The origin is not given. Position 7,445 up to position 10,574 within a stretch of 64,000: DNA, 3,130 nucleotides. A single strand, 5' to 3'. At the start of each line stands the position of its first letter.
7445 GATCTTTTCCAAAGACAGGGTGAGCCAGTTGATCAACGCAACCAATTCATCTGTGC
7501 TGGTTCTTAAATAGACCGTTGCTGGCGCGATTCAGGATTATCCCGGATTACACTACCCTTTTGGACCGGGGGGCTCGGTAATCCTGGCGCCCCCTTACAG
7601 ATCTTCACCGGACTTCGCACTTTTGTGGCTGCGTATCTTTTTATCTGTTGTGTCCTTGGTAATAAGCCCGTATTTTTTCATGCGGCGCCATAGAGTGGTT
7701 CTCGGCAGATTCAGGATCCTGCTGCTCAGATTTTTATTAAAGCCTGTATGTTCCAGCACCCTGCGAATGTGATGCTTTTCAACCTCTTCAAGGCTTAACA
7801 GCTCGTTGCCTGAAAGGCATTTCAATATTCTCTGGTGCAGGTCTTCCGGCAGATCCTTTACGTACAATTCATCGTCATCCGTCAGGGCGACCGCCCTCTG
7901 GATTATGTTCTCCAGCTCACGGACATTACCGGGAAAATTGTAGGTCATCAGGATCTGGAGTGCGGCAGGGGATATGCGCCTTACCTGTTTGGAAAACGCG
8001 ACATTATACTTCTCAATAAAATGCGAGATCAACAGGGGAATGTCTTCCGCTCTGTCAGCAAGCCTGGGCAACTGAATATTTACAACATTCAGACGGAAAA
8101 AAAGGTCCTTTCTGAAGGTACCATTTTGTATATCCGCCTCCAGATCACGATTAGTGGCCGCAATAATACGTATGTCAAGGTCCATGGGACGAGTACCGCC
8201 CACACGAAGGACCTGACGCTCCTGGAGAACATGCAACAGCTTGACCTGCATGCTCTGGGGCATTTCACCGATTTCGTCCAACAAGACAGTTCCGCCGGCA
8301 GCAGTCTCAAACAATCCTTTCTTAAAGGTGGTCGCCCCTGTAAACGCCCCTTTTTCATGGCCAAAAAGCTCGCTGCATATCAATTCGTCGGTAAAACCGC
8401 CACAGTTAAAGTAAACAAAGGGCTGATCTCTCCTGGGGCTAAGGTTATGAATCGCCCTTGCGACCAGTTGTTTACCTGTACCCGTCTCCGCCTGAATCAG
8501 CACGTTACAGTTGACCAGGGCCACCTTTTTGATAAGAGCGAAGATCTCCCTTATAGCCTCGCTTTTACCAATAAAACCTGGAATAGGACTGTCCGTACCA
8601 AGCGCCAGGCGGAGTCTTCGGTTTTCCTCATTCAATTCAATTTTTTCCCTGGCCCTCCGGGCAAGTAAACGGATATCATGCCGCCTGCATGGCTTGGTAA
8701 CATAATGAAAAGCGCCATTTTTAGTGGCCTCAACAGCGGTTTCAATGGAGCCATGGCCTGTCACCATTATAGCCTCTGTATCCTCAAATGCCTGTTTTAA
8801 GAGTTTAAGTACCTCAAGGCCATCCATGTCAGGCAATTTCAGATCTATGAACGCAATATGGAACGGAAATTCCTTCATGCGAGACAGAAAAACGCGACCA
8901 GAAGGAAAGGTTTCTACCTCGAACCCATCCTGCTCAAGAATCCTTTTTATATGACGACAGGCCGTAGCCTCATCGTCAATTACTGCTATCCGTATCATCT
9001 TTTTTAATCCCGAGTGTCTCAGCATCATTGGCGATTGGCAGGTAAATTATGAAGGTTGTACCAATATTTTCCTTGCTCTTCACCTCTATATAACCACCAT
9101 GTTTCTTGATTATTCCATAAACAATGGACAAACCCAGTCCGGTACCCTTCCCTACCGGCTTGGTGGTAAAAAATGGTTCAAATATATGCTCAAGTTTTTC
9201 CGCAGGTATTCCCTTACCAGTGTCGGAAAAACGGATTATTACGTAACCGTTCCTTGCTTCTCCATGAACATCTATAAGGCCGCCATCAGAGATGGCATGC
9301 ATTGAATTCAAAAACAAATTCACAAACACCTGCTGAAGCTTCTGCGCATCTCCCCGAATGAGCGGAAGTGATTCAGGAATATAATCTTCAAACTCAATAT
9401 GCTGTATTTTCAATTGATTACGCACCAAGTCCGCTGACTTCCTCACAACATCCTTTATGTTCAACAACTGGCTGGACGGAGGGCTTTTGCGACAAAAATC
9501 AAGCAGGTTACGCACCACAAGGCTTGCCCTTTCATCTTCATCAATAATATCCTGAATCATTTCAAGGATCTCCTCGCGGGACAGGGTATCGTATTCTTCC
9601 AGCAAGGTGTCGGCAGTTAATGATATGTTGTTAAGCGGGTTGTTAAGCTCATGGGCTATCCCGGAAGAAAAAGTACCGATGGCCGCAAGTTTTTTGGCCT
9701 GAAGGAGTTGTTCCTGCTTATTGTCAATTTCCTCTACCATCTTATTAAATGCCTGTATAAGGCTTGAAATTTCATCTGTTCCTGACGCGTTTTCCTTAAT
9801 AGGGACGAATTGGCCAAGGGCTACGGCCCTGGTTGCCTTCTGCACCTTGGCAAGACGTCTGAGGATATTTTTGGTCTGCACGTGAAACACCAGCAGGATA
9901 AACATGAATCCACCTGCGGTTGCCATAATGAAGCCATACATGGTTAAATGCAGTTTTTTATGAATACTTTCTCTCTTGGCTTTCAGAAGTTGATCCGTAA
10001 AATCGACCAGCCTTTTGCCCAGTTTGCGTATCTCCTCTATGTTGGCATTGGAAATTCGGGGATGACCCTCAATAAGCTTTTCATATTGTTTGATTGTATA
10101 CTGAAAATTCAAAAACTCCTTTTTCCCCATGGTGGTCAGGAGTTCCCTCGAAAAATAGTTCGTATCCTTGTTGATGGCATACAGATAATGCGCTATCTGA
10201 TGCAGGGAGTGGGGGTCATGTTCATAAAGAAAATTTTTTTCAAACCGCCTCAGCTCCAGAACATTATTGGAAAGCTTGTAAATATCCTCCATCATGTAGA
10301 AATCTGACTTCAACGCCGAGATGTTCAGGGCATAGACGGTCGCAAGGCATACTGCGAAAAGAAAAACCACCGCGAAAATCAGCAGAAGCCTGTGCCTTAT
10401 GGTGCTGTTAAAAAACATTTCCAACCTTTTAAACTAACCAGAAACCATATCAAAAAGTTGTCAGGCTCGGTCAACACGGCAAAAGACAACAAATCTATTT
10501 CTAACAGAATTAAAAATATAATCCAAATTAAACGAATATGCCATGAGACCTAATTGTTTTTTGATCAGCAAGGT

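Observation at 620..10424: Seven-gene sigma-54-linked module of unknown function (TauE-like, TIGR02186-like, dikinase-like, receiver, two USPs) plus a convergent HK/bEBP pair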

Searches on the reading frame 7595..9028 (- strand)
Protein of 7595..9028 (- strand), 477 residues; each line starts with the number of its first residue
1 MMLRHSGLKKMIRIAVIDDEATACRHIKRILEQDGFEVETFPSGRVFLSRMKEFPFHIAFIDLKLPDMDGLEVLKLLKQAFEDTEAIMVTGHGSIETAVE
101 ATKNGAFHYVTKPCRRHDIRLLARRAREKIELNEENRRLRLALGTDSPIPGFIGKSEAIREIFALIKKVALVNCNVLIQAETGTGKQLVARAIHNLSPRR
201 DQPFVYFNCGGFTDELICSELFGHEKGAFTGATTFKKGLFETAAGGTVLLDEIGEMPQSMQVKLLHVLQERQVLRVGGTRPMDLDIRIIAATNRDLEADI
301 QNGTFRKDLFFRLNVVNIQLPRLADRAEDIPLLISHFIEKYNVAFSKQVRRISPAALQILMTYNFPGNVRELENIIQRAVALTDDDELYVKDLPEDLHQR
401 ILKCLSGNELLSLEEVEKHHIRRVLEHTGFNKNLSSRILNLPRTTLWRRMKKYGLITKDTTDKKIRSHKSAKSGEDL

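Call 5: search_protein_families(library=pfam, proteins=[window:7595-9028:-], max_evalue=0.01)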
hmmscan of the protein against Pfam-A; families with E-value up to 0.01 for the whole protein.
window:7595-9028:- (477 aa): 11 families
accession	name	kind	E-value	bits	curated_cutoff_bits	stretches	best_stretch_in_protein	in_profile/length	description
PF00158.32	Sigma54_activat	-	8e-68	227.8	20.2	1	153-319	2-168/168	Sigma-54 interaction domain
PF25601.1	AAA_lid_14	-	1.4e-27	95.7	27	1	325-400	2-77/87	AAA+ ATPase lid domain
PF00072.30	Response_reg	-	5.8e-26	91.3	30.2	1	14-120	1-107/111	Response regulator receiver domain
PF14532.12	Sigma54_activ_2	-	2.2e-20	73.8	25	1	153-323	1-138/138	Sigma-54 interaction domain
PF02954.25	HTH_8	-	2.1e-13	50.2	22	1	412-453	1-42/42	Bacterial regulatory protein, Fis family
PF07728.20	AAA_5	-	1.6e-06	28.6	22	1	175-294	1-123/139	AAA domain (dynein-related subfamily)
PF07726.17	AAA_3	-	0.00027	21.3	27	1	176-293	2-111/131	ATPase family associated with various cellular activities (AAA)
PF07724.20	AAA_2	-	0.00055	20.4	27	1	175-301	5-132/166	AAA domain (Cdc48 subfamily)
PF00004.35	AAA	-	0.00088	20.2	21.2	1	177-295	2-111/131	ATPase family associated with various cellular activities (AAA)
PF00493.29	MCM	-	0.004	16.7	23.3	1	173-276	57-152/224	MCM P-loop domain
PF20432.4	Xre-like-HTH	-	0.0068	17.1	25.8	0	420-460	14-54/63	Antitoxin Xre-like helix-turn-helix domain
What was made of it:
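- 7595..9028 (-): NtrC-type sigma-54 activator (REC, AAA+ with GAFTGA, HTH_8). Sigma54_activat 227.8 bits, HTH_8 and Response_reg (call 5).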

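Call 6: search_protein_families(library=ncbifam, proteins=[window:7595-9028:-], max_evalue=0.01)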
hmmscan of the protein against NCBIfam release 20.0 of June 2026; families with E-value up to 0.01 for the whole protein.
window:7595-9028:- (477 aa): 113 families (the best 25 are shown)
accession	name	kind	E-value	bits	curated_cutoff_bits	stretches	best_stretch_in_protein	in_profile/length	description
NF008469.0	PRK11361.1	equivalog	1.9e-123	412.6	714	1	10-456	3-457/461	acetoacetate metabolism transcriptional regulator AtoC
TIGR01818.1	ntrC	equivalog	1.5e-113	380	558.6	1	14-439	1-423/463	nitrogen regulation protein NR(I)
NF007689.0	PRK10365.1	equivalog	9.5e-106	354.2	760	1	10-450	4-439/441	sigma-54-dependent response regulator transcription factor ZraR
TIGR02915.1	PEP_resp_reg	equivalog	1.2e-105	354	502.6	1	53-455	38-444/445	PEP-CTERM-box response regulator transcription factor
NF051870.1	NAssimRespRegNtrX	equivalog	4.7e-100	335.6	600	1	13-454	3-451/452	nitrogen assimilation response regulator NtrX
NF041552.1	TF_PrdR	equivalog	6e-100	335.2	795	1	148-454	265-577/577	sigma-54 dependent transcriptional regulator PrdR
TIGR01817.1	nifA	equivalog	8.1e-100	335.1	528.85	1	123-406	171-451/534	nif-specific transcriptional activator NifA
NF008176.1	PRK10923.1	equivalog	7.3e-97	324.9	620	1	14-400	6-388/469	nitrogen regulation protein NR(I)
NF011695.0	PRK15115.1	equivalog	2.5e-96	323.2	763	1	9-455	4-438/445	two-component system response regulator GlrR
NF041946.1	LuxO_transreg_Vib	equivalog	2.8e-93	313.2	800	1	18-401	3-384/463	quorum-sensing sigma-54 dependent transcriptional regulator LuxO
NF038308.1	RNA_repair_RtcR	equivalog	7.4e-91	305.6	650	1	95-454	123-517/530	RNA repair transcriptional activator RtcR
NF003451.0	PRK05022.1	equivalog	1e-87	295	476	1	150-455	190-510/512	nitric oxide reductase transcriptional regulator NorR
NF049963.1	RespRegFlgRCampy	domain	2.7e-87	293.4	750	1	17-455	6-429/429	fla regulon two-component system response regulator FlgR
NF050807.1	TransRegFlbDCaul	equivalog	3.5e-86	289.8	750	1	152-391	120-359/454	sigma-54-dependent transcriptional regulator FlbD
TIGR02329.1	propionate_PrpR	equivalog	4.6e-86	289.5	499.2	1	91-452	151-526/526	propionate catabolism operon regulatory protein PrpR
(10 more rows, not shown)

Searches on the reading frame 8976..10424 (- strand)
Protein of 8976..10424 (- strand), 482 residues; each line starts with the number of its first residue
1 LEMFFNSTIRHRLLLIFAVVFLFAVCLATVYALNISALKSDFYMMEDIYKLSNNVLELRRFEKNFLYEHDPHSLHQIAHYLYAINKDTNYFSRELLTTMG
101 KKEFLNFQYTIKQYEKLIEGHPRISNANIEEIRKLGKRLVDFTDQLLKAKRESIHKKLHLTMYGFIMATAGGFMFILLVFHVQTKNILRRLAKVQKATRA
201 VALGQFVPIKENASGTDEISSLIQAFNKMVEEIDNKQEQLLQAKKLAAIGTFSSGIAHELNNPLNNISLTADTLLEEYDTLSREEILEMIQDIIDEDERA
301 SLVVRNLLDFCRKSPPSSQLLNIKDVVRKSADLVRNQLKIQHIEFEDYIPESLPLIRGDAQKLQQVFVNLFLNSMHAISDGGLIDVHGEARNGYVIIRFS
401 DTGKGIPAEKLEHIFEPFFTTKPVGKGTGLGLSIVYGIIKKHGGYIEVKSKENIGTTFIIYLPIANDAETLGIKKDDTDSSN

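Call 5: search_protein_families(library=pfam, proteins=[window:8976-10424:-], max_evalue=0.01)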
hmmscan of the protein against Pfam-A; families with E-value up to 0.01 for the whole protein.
window:8976-10424:- (482 aa): 4 families
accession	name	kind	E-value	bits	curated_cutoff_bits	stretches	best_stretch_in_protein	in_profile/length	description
PF02518.31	HATPase_c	-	1.3e-26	93.6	26.4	1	358-465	1-110/111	Histidine kinase-, DNA gyrase B-, and HSP90-like ATPase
PF00512.31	HisKA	-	6.2e-12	45.8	26.9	1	250-312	3-62/66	His Kinase A (phospho-acceptor) domain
PF00672.30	HAMP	-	3.9e-09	37.1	25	1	184-233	3-51/53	HAMP domain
PF14501.12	HATPase_c_5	-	2.7e-05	24.4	22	1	363-454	6-94/102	GHKL domain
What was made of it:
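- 8976..10424 (-): Membrane sensor histidine kinase (TM, about 125-aa extracytoplasmic domain, TM, HAMP, HisKA, HATPase_c). Call 5.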

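Call 6: search_protein_families(library=ncbifam, proteins=[window:8976-10424:-], max_evalue=0.01)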
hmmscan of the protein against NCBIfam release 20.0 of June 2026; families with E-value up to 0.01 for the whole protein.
window:8976-10424:- (482 aa): 90 families (the best 25 are shown)
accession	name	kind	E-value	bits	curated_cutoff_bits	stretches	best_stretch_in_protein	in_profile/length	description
NF008468.0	PRK11360.1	equivalog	2.7e-58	197.8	646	1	232-468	379-612/616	two-component system sensor histidine kinase AtoS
NF010411.0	PRK13837.1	equivalog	9e-55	186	647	1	228-469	429-680/828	two-component system VirA-like sensor kinase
NF007688.0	PRK10364.1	equivalog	2.2e-53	181.7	479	1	236-466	227-453/460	two-component system sensor histidine kinase ZraS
NF046020.1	HisKinCckABruc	equivalog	8.5e-51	172.8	1000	1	230-469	459-712/868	cell cycle histidine kinase CckA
NF038348.1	T2SS_HK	subfamily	1.8e-49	168.6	450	2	282-464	393-573/574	histidine kinase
NF052574.1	HisKinEspCMyxo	equivalog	5.7e-48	163.7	1200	1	232-469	400-642/785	serine histidine kinase EspC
NF047497.1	HK_LIC_12097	equivalog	2.1e-46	158.3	500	1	191-464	97-366/367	LIC_12097 family sensor histidine kinase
NF046026.1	HisKinCckACaul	equivalog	9.5e-46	156.2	1000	1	236-470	289-538/678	cell cycle histidine kinase CckA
NF010076.0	PRK13557.1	subfamily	9.1e-41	139.9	631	1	237-471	151-401/540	histidine kinase famiy protein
NF052573.1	HisKinEspAMyxo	equivalog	8.3e-39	133.2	1400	1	229-469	364-616/755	serine histidine kinase EspA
NF047466.1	hybrid_RR_LvrB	exception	5.5e-37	127.8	500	1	234-464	137-376/377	hybrid histidine kinase/response regulator LvrB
NF046044.1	PnpS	equivalog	1e-36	126.8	400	1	252-463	173-390/390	two-component system histidine kinase PnpS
NF033092.0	HK_WalK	equivalog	2.7e-34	118.7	725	2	251-464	374-594/594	cell wall metabolism sensor histidine kinase WalK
NF041210.1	his_kin_PieS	equivalog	6e-34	117.8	850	1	177-467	181-473/474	two component system sensor histidine kinase PieS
TIGR01386.1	cztS_silS_copS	subfamily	1.7e-33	116.3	292.55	1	9-463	4-457/457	heavy metal sensor histidine kinase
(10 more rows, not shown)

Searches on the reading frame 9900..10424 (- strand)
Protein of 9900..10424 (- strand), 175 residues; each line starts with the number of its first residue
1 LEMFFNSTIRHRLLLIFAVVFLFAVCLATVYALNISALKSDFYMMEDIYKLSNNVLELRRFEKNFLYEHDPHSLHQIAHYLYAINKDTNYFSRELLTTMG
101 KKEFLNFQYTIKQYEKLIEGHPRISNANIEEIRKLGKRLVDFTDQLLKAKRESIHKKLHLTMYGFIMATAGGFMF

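Call 27: search_protein_families(library=pfam, proteins=[window:9900-10424:-], max_evalue=10)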
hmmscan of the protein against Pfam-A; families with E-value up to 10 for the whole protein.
window:9900-10424:- (175 aa): 3 families
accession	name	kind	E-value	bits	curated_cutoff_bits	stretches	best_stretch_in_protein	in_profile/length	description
PF12729.13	4HB_MCP_1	-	0.0027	17.7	27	1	6-118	1-125/181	Four helix bundle sensory module for signal transduction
PF02203.21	TarH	-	0.17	12.2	25.2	1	3-52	1-47/177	Tar ligand binding domain homologue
PF15168.11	TRIQK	-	1.4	9.4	27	0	9-36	48-74/79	Triple QxxK/R motif-containing protein family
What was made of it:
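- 8976..10424 (-): Weak 4HB_MCP_1 match for the sensor domain, E 0.0027 (call 27).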
